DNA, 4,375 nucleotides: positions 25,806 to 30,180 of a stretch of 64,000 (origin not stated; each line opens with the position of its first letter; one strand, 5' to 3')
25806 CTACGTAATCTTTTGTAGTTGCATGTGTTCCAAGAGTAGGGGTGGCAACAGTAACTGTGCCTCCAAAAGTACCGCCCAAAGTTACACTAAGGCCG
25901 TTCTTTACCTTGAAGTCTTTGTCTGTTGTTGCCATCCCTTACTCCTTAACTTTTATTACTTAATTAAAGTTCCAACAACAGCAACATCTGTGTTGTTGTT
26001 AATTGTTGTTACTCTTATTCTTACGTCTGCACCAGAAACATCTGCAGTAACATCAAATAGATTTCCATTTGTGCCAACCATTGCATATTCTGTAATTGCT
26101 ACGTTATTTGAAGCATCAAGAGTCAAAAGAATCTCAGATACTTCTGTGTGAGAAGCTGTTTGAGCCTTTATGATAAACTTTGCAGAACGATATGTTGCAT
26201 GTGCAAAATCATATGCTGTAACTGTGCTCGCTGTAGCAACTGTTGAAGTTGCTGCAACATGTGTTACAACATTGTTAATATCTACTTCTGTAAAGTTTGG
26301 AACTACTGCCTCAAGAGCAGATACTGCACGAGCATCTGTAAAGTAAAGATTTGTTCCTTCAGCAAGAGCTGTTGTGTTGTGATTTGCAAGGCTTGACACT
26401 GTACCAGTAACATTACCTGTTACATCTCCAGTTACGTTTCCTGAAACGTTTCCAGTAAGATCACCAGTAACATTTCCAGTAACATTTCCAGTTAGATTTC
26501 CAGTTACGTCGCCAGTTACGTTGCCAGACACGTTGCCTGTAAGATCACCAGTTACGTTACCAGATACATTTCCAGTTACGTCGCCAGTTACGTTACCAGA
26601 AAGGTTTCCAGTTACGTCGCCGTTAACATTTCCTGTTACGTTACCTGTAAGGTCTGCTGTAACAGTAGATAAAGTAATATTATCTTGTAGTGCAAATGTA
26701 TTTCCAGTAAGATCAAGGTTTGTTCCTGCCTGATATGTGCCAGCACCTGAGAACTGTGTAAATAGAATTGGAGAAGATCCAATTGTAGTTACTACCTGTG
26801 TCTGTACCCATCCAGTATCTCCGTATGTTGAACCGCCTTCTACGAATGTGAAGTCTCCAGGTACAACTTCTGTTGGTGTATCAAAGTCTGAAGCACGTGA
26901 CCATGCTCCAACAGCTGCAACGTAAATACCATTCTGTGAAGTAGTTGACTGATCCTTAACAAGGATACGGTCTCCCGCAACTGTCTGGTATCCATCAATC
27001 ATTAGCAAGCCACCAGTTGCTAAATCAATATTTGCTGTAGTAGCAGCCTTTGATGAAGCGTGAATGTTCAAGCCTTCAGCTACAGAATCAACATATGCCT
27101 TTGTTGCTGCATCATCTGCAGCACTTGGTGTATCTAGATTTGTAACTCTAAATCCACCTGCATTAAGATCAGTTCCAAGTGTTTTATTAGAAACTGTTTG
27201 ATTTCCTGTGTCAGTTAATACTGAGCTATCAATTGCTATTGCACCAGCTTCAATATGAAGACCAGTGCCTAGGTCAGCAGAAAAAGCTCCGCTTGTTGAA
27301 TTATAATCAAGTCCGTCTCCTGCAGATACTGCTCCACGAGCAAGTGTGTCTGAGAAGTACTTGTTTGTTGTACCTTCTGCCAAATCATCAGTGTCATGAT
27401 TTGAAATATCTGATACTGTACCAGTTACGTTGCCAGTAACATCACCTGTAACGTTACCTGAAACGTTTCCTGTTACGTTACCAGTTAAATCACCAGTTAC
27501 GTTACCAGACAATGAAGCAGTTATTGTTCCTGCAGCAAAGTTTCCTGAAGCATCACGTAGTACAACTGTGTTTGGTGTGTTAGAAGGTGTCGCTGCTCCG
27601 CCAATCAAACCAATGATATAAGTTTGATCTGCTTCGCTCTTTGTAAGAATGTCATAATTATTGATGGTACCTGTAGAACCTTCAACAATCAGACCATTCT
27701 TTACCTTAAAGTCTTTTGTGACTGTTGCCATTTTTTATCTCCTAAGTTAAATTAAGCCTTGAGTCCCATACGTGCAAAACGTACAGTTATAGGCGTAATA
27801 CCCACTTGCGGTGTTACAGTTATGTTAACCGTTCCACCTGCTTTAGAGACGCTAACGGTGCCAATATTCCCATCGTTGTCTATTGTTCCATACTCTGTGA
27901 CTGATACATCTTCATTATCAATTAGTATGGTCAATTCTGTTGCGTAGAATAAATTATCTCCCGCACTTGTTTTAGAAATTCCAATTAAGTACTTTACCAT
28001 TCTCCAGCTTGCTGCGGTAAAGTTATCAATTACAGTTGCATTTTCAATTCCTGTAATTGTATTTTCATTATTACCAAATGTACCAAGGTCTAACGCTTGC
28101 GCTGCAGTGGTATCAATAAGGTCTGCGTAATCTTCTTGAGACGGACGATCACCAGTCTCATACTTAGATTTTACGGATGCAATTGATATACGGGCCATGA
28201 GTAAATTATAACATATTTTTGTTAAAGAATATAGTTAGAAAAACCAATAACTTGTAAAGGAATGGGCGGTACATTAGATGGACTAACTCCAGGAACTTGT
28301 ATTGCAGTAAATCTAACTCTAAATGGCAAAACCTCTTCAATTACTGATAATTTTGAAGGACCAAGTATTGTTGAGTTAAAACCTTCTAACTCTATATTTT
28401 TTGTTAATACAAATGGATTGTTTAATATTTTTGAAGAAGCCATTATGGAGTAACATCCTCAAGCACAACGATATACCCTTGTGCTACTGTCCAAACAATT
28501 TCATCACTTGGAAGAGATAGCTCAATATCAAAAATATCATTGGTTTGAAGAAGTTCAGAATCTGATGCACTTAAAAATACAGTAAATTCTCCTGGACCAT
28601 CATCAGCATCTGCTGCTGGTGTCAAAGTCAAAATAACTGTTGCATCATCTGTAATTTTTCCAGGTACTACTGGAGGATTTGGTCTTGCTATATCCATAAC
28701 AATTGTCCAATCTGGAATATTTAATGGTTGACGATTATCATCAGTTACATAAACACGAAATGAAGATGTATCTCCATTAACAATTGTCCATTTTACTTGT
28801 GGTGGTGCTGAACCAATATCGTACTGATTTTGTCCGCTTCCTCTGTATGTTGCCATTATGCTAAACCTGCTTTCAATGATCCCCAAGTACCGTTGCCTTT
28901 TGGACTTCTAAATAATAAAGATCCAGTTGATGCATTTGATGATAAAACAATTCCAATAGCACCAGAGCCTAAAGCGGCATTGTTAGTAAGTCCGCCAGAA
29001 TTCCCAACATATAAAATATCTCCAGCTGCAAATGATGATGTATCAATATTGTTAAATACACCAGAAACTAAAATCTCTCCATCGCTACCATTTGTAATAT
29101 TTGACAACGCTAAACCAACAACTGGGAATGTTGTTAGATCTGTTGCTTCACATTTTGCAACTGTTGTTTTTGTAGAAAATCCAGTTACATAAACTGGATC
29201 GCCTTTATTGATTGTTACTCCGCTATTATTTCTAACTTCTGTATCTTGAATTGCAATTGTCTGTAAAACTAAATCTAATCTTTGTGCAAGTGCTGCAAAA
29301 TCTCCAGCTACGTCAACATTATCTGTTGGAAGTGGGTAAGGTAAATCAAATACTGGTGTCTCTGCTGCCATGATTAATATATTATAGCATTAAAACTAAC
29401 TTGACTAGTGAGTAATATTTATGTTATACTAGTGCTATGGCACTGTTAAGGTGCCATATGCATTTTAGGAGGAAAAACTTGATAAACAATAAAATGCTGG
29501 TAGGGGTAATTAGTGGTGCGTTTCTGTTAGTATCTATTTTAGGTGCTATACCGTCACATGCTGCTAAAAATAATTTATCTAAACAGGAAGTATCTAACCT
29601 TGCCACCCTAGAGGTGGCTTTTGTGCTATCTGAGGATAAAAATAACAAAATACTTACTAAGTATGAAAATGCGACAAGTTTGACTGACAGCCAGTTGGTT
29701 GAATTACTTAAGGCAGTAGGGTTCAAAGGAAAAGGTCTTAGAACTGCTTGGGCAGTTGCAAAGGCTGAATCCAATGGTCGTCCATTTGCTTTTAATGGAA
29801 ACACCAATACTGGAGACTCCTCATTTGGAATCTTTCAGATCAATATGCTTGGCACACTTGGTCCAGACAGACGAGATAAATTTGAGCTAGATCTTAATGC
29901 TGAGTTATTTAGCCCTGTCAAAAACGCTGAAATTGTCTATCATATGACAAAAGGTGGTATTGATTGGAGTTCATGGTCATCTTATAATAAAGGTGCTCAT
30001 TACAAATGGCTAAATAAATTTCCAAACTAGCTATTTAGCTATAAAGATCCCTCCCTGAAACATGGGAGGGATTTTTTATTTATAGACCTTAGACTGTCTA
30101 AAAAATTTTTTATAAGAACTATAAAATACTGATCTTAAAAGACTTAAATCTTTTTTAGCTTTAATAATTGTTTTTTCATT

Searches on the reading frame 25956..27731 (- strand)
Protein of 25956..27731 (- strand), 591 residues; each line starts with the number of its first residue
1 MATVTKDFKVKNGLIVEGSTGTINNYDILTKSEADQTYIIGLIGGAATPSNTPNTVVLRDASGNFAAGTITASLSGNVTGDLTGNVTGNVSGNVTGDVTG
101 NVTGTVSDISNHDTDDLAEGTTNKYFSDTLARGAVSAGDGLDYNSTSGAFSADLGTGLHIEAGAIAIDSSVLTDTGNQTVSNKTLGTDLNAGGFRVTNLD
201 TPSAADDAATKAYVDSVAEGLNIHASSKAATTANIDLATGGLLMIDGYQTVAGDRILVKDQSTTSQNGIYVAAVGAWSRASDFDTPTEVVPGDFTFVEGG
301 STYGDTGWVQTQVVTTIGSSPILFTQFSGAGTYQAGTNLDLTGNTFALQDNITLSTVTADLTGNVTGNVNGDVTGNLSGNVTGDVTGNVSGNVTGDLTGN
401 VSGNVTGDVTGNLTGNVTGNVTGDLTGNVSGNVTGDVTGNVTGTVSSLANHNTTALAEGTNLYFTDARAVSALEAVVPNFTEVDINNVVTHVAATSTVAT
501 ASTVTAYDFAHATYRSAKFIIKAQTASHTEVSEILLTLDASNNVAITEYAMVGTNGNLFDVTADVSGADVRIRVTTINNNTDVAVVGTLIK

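Call 10: search_protein_families(library=phrogs, proteins=[window:25956-27731:-])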
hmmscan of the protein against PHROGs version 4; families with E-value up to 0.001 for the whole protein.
window:25956-27731:- (591 aa): 15 families
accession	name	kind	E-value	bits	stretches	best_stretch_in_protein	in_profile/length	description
phrog_27782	-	unknown function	2.5e-37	129.9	1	187-341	130-284/644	-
phrog_2647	-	head and packaging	6.8e-30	105.3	1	188-360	78-261/336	head decoration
phrog_30390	-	unknown function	4.3e-27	95.9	2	241-364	545-680/766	-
phrog_24595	-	head and packaging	1.2e-22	81.8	1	202-456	22-290/325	virion structural protein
phrog_16867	-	unknown function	9.9e-19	68.3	1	223-341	74-191/631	-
phrog_11518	-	tail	3.2e-18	66.4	1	209-550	147-477/812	tail fiber protein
phrog_2824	-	head and packaging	3.7e-14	52.7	1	185-348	896-1059/1151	virion structural protein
phrog_697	-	head and packaging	4.6e-14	51.7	3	49-78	57-86/2079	structural protein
phrog_430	-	tail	1.5e-13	51.1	1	360-541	420-603/868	baseplate hub subunit and tail lysozyme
phrog_14570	-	unknown function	1.3e-10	41.6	1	208-412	149-356/540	-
phrog_17264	-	unknown function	1.6e-10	41.9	1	229-369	3-143/147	-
phrog_1640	-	tail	1.7e-05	25.1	1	188-221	134-163/765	tail protein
phrog_30742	-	tail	3.1e-05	22.8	2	356-406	473-527/1029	tail fiber protein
phrog_25346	-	unknown function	6.8e-05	23.3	1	482-578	144-237/249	-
phrog_9992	-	tail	0.00017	22.2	0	351-399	110-158/228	baseplate assembly protein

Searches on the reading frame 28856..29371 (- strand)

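Call 69: search_protein_families(library=pfam, max_evalue=0.01, proteins=[window:28856-29371:-])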
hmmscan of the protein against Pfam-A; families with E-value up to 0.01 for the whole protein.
window:28856-29371:- (171 aa): 1 family
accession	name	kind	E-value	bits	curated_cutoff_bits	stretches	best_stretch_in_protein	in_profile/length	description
PF09956.15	Phage_cement_2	-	4e-08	34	24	1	51-151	14-97/103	Phage cement protein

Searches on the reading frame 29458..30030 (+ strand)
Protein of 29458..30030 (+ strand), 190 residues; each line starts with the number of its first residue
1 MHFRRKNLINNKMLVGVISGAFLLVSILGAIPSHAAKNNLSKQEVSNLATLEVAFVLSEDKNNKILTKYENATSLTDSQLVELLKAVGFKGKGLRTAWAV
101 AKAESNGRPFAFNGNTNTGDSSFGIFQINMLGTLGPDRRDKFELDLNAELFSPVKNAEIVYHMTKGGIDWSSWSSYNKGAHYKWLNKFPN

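Call 69: search_protein_families(library=pfam, max_evalue=0.01, proteins=[window:29458-30030:+])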
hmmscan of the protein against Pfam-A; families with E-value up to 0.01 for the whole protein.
window:29458-30030:+ (190 aa): 2 families
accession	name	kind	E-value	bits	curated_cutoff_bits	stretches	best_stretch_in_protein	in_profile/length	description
PF18896.5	SLT_3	-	1.6e-16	60.9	27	1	84-174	4-88/89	Lysozyme like domain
PF01464.25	SLT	-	0.0029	17.6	21.3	1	95-180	15-98/117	Transglycosylase SLT domain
